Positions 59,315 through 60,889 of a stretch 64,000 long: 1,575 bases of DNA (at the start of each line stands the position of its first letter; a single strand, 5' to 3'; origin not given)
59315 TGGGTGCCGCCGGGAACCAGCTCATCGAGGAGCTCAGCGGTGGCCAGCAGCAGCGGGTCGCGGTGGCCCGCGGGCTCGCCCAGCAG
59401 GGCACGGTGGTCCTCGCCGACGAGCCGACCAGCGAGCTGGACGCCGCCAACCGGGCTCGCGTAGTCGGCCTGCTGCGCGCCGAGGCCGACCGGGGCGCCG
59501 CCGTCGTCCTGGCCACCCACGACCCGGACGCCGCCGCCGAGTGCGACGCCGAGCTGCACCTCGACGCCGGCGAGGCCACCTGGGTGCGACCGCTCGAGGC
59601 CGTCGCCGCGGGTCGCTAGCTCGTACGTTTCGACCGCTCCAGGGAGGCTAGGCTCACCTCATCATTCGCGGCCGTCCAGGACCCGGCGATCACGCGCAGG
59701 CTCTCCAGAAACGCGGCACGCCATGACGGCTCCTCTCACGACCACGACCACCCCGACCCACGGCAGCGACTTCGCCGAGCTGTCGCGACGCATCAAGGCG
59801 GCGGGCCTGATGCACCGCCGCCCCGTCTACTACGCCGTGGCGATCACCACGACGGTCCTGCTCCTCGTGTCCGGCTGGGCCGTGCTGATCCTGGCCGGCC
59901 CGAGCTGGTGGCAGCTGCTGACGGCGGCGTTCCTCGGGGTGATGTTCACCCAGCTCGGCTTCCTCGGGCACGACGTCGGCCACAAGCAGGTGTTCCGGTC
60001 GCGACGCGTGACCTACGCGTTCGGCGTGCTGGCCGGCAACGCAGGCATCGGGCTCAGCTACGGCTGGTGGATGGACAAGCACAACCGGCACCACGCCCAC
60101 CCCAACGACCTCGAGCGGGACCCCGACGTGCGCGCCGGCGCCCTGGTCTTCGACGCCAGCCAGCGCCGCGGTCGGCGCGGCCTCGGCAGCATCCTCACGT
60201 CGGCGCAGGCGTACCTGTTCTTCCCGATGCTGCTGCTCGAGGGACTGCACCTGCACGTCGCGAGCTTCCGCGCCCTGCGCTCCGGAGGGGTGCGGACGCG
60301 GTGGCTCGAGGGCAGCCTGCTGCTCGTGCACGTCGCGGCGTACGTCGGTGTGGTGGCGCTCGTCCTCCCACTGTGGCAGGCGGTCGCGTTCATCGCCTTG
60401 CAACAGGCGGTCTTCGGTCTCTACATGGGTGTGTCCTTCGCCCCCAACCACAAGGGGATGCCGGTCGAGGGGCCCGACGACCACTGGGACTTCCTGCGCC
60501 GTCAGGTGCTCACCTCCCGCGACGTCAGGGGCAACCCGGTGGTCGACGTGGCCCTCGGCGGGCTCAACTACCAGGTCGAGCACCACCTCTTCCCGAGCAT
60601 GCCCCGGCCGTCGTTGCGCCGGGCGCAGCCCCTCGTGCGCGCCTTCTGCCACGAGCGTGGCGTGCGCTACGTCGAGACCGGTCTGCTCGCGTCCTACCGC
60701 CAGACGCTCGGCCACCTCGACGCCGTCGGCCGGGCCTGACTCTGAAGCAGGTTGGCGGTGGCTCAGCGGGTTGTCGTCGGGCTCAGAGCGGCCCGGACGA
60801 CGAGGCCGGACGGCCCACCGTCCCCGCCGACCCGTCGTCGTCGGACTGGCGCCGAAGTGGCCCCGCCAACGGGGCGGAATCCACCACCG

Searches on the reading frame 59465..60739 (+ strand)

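Call 39: search_protein_families(library=pfam, proteins=[window:59465-60739:+], max_evalue=0.0001)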
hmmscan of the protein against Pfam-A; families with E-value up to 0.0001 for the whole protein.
window:59465-60739:+ (424 aa): 1 family
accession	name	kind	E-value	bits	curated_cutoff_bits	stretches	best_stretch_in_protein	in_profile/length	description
PF00487.30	FA_desaturase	-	7.4e-39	134.5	29.7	1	146-405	1-252/253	Fatty acid desaturase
